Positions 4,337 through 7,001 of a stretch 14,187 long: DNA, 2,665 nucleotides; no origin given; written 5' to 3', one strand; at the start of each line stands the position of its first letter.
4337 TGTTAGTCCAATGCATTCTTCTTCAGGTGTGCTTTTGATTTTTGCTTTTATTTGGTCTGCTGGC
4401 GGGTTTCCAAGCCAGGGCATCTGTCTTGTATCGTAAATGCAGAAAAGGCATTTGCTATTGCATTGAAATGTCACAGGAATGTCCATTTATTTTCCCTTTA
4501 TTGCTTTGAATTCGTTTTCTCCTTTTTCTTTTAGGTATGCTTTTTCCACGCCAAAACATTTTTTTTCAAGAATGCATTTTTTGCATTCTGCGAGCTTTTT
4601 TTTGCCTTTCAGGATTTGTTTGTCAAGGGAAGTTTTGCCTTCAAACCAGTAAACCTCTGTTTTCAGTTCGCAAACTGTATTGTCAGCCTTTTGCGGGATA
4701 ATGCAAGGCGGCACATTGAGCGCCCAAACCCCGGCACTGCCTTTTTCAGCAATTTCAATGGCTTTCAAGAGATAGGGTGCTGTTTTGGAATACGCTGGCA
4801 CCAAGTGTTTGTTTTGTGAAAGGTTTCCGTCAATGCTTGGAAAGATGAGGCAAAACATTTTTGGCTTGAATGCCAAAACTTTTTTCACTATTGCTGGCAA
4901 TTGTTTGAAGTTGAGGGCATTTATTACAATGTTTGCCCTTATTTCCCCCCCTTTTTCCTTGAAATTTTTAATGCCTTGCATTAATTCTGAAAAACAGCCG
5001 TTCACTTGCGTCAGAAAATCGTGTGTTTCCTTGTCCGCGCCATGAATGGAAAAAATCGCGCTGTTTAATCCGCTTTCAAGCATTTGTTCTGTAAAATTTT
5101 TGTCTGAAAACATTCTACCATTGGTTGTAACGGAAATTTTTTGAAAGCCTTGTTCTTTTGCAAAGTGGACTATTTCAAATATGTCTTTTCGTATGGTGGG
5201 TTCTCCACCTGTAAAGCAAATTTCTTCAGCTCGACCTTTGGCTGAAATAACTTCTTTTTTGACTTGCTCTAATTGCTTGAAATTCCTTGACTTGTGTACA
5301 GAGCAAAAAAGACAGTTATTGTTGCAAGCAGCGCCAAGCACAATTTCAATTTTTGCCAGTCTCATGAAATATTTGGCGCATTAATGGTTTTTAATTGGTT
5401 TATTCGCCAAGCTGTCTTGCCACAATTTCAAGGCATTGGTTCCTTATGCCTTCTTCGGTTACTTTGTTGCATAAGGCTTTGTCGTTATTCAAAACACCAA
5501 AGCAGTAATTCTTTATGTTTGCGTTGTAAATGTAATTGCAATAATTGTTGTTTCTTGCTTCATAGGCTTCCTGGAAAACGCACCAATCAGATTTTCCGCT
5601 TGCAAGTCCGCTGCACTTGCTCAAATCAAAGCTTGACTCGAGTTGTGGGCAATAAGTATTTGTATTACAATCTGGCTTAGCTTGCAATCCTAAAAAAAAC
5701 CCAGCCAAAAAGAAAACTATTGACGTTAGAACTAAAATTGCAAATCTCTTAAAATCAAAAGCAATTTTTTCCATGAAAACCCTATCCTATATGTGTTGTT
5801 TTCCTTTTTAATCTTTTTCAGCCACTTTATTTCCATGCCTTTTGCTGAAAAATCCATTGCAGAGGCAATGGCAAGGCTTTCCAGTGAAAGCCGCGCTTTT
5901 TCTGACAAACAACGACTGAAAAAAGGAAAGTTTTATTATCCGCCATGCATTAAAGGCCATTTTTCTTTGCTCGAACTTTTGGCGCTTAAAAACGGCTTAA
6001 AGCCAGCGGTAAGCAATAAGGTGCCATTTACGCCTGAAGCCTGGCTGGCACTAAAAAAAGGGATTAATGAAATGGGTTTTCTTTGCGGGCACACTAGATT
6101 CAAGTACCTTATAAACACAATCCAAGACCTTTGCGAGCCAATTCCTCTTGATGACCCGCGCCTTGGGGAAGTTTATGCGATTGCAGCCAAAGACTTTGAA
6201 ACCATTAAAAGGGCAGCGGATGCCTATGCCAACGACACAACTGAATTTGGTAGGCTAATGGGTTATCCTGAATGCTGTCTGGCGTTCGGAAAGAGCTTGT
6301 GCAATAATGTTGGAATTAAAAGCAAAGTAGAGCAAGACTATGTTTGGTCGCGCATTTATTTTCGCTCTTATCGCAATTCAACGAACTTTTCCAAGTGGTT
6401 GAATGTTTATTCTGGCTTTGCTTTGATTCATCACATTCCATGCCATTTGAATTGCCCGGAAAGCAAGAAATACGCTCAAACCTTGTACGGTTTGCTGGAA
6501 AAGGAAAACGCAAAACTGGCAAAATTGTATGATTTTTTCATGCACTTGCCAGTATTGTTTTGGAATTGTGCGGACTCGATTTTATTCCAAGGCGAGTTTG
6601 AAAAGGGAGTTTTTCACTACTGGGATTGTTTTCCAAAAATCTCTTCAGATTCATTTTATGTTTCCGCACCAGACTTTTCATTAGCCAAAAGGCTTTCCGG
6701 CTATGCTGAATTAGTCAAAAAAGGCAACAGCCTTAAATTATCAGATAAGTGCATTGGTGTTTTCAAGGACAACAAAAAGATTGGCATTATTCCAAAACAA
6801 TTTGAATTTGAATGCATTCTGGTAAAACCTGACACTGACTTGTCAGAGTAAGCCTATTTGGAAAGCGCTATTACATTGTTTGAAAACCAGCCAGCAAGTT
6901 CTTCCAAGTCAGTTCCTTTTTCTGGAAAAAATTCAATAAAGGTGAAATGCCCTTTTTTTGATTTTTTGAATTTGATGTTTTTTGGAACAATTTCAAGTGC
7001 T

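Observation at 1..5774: Expanded His-Xaa-Ser-type peptide-modification operon with four radical SAM enzymes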

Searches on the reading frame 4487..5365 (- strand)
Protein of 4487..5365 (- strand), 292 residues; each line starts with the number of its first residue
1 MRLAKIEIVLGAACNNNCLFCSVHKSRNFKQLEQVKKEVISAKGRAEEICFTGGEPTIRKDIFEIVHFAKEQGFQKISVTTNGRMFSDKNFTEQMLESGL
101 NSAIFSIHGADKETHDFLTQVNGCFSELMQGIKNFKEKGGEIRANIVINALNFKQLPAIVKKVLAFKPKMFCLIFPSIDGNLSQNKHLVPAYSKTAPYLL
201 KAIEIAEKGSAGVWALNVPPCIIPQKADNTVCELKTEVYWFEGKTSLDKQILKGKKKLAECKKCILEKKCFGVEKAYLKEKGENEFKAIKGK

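Call 7: search_protein_families(library=ncbifam, proteins=[window:4487-5365:-], max_evalue=0.01)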
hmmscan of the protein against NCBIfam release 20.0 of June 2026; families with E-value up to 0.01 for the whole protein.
window:4487-5365:- (292 aa): 54 families (the best 25 are shown)
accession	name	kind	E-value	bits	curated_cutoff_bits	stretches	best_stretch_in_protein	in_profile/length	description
NF038332.1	rSAM_rare_HxsC4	exception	4.3e-38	131.3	500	2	4-221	14-242/335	radical SAM protein HxsC4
TIGR03977.1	rSAM_pair_HxsC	equivalog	7.4e-32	110.4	267.9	1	9-231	30-261/292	His-Xaa-Ser system radical SAM maturase HxsC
TIGR02668.1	moaA_archaeal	equivalog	6.2e-24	84.5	325.25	1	4-166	10-176/303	GTP 3',8-cyclase MoaA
TIGR04545.1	rSAM_ahbD_hemeb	equivalog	6e-23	81.8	500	1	10-163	6-162/339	heme b synthase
NF001199.0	PRK00164.2-1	equivalog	1.6e-20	73.4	231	1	5-161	13-173/308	GTP 3',8-cyclase MoaA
NF045646.2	rSAM_Se_TrsS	equivalog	2.1e-19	69.4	490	1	12-221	94-309/441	radical SAM (seleno)protein TrsS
TIGR04466.1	rSAM_BlsE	equivalog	5.7e-19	68.7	400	1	10-160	9-159/327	cytosylglucuronate decarboxylase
TIGR04053.2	TIGR04053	equivalog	3e-18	66.2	395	1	13-190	17-200/366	TIGR04053 family radical SAM/SPASM domain-containing protein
TIGR02666.1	moaA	equivalog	8.5e-18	64.4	284.05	1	6-161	12-178/336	GTP 3',8-cyclase MoaA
NF045574.1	sacti_mat_StsB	exception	2.1e-17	63.1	625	1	13-161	105-254/466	StsB family radical SAM/SPASM domain sactipeptide maturase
NF045702.1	rSAM_GDGT_ether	equivalog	3.6e-17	62.1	450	1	7-161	89-251/486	tetraether lipid synthase Tes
TIGR04054.1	rSAM_NirJ1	equivalog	6.2e-17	61.3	650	1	12-172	44-206/387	putative heme d1 biosynthesis radical SAM protein NirJ1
TIGR04546.1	rSAM_ahbC_deAc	equivalog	1.1e-16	60.6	650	1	13-162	48-199/390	12,18-didecarboxysiroheme deacetylase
NF038283.1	viperin_w_prok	equivalog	1.4e-16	60.5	180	1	10-171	8-186/281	viperin family antiviral radical SAM protein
TIGR04051.1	rSAM_NirJ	equivalog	3.6e-16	59.1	515.45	1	13-164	11-164/354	heme d1 biosynthesis radical SAM protein NirJ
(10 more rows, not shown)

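Call 8: search_protein_families(library=pfam, proteins=[window:4487-5365:-], max_evalue=0.01)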
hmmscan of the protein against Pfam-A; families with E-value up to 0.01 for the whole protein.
window:4487-5365:- (292 aa): 3 families
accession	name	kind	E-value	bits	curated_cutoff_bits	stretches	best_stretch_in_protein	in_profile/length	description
PF04055.27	Radical_SAM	-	6.4e-22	78.9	29.5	1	9-147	2-149/166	Radical SAM superfamily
PF13353.11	Fer4_12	-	0.00013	22.7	22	1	12-91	13-99/137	4Fe-4S single cluster domain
PF19238.5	Radical_SAM_2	-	0.0068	16.5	26.7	0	13-26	21-34/151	Radical SAM-like domain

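Call 42: search_protein_families(library=padloc, proteins=[window:4487-5365:-], max_evalue=0.001)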
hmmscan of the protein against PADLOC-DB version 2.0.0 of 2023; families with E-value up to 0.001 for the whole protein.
window:4487-5365:- (292 aa): 3 families
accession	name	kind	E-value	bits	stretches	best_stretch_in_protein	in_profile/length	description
PDLC02903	pVip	-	3.9e-21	73.7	1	9-171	5-169/257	Viperins not associated with kinases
PDLC02904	pVip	-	3e-18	64.3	1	10-169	9-171/262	Viperins associated with kinases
PDLC02905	pVip-kinase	-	0.00027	18.3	1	38-155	226-344/474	Viperin-kinase fusion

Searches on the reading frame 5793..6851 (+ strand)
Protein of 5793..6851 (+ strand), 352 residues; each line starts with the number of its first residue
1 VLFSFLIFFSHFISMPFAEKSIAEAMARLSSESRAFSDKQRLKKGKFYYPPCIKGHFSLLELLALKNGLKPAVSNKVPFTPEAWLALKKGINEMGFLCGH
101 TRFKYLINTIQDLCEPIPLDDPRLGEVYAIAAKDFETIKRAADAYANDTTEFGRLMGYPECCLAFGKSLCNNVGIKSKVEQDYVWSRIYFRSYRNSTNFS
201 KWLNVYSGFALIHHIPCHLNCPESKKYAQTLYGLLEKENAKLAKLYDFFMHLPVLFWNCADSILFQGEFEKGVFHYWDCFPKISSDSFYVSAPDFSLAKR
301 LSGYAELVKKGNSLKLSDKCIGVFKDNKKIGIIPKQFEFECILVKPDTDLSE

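Call 7: search_protein_families(library=ncbifam, proteins=[window:5793-6851:+], max_evalue=0.01)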
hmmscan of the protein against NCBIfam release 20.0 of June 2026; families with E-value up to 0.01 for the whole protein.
window:5793-6851:+ (352 aa): 0 families

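Call 8: search_protein_families(library=pfam, proteins=[window:5793-6851:+], max_evalue=0.01)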
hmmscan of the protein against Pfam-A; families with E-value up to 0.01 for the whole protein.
window:5793-6851:+ (352 aa): 1 family
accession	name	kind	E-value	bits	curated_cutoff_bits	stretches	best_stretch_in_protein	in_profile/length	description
PF04467.17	DUF483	-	0.00031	21.2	25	1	148-241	34-113/122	Protein of unknown function (DUF483)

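Call 42: search_protein_families(library=padloc, proteins=[window:5793-6851:+], max_evalue=0.001)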
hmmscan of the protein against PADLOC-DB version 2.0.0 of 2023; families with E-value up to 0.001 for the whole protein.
window:5793-6851:+ (352 aa): 0 families

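Call 44: search_solved_structures(query=window:5793-6851:+, max_evalue=1)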
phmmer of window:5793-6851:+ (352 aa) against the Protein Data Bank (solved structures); distinct sequences matched with E-value up to 1: 0.

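Call 47: find_homologous_proteins(query=window:5793-6851:+, max_evalue=0.00001)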
Query window:5793-6851:+ (352 aa): 9 proteins with E <= 0.00001 among 1679 candidates.
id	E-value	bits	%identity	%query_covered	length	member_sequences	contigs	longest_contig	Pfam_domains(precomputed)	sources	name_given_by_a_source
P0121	1.4e-232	789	100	96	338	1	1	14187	-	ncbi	ncbi:MAG: hypothetical protein QXK06_04835 [Candidatus Diapherotrites archaeon]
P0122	1.5e-104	368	50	94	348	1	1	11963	-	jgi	-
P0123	6.0e-99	350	48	92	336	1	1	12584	-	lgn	-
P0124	1.5e-97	345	50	83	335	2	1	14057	-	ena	-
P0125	3.0e-97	344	47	94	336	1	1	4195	-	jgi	-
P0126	5.9e-93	330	49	92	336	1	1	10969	-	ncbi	-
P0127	1.9e-78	282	40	95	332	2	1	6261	-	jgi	jgi:hypothetical protein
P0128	2.8e-68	249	43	82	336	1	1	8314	-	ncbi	ncbi:MAG: hypothetical protein V1493_01795 [Candidatus Diapherotrites archaeon]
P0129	1.7e-56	210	35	94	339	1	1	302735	-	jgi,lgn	jgi:hypothetical protein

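Call 57: predict_structure(alignment_id=A2)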
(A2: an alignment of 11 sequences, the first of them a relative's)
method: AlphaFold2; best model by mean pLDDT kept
length: 338 residues; sequences in the alignment: 11
mean_pLDDT: 88.0   pTM: 0.86
mean pLDDT of the five models: 88.0, 85.5, 81.0, 80.0, 68.2
residues with pLDDT >= 90: 207; 70-90: 102; 50-70: 24; < 50: 5
segments of 3 or more residues with pLDDT < 50: none
pLDDT, mean of each block of 10 residues (from residue 1): 69 92 93 91 92 96 89 94 95 75 91 94 97 91 95 76 65 75 88 84 92 97 96 93 84 92 92 71 91 97 93 96 81 74
secondary structure, 60 per line:
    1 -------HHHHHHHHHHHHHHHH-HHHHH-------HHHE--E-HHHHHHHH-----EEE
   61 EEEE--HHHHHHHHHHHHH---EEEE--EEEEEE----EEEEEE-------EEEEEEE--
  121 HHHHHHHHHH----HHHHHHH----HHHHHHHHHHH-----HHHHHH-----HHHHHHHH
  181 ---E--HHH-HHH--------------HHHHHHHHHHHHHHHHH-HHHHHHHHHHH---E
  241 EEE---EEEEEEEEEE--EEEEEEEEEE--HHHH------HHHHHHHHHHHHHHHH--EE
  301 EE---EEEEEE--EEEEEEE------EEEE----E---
elements in order: H8-23 H25-29 H45-52 E58-64 H67-79 E83-86 E89-94 E99-104 E112-118 H121-130 H135-141 H146-156 H162-167 H173-180 H208-224 H226-236 E240-243 E247-256 E259-268 H271-274 H281-296 E299-302 E306-311 E314-320 E327-330

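Call 59: fold_search(model_id=the predicted structure, library=pdb)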
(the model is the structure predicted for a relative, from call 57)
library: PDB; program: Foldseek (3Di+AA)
matches with E <= 10: 381; with E <= 0.001: 0
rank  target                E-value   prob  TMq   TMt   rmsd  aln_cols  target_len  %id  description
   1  6wab_B                4.1e-01  0.11  0.11  0.21  13.3       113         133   11  Crystal structure of human galectin-4 C-terminal carbohydrate recognition domain in complex with galactose derivative (released 2021-04-07)
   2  2kts_MODEL_1_A        5.2e-01  0.30  0.15  0.33   6.9       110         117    7  NMR structure of the protein NP_415897.1 (released 2010-02-23)
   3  5eq9_A                5.9e-01  0.47  0.13  0.17   6.9        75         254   16  Crystal structure of Medicago truncatula Histidinol-Phosphate Phosphatase (MtHPP) in complex with L-histidinol phospha (released 2016-03-30)
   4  5jp5_A                5.9e-01  0.10  0.12  0.22   8.6       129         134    8  Crystal structure of rat Galectin 5 (released 2017-05-24)
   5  5cbl_C                5.9e-01  0.09  0.11  0.21  13.3       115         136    9  Crystal structure of the C-terminal domain of human galectin-4 with lactose (released 2015-11-04)
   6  5cbl_D                7.0e-01  0.08  0.11  0.21  13.0       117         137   10  Crystal structure of the C-terminal domain of human galectin-4 with lactose (released 2015-11-04)
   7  2d6p_B                7.4e-01  0.10  0.11  0.22  10.6       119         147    9  Crystal structure of mouse galectin-9 N-terminal CRD in complex with T-antigen (released 2006-09-26)
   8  1vq0_A                7.8e-01  0.10  0.13  0.15  14.9       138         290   12  Crystal structure of 33 kDa chaperonin (Heat shock protein 33 homolog) (HSP33) (TM1394) from Thermotoga maritima at 2. (released 2004-12-14)
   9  5cm6_B                8.3e-01  0.03  0.12  0.12  20.5       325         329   12  CRYSTAL STRUCTURE OF A TRAP PERIPLASMIC SOLUTE BINDING PROTEIN FROM PSEUDOALTEROMONAS ATLANTICA T6c(Patl_2292, TARGET  (released 2015-07-29)
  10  6t5i_B                8.8e-01  0.03  0.13  0.17  15.5       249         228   10  The Transcriptional Regulator PrfA from Listeria Monocytogenes in complex with inhibitor of WNT production (IWP)-2 (released 2021-10-27)
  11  4bpz_A                9.3e-01  0.07  0.10  0.13  15.2       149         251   11  Crystal structure of lamA_E269S from Zobellia galactanivorans in complex with a trisaccharide of 1,3-1,4-beta-D-glucan (released 2013-12-18)
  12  6exk_A                9.3e-01  0.04  0.13  0.16  15.4       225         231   11  The Transcriptional Regulator PrfA from Listeria Monocytogenes in complex with a ring-fused 2-pyridone (MK206) - unfol (released 2018-05-02)
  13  5cbl_A                9.9e-01  0.06  0.09  0.20  12.8       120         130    8  Crystal structure of the C-terminal domain of human galectin-4 with lactose (released 2015-11-04)
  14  9l6q_A                1.0e+00  0.03  0.10  0.06  19.6       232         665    8  Vitamin K-dependent gamma-carboxylase in complex with Coagulation factor IX and vitamin K (released 2025-10-08)
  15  4m77_A                1.1e+00  0.08  0.09  0.29   9.7       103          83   10  Crystal structure of Lsm2-8 complex, space group I212121 (released 2013-11-13)
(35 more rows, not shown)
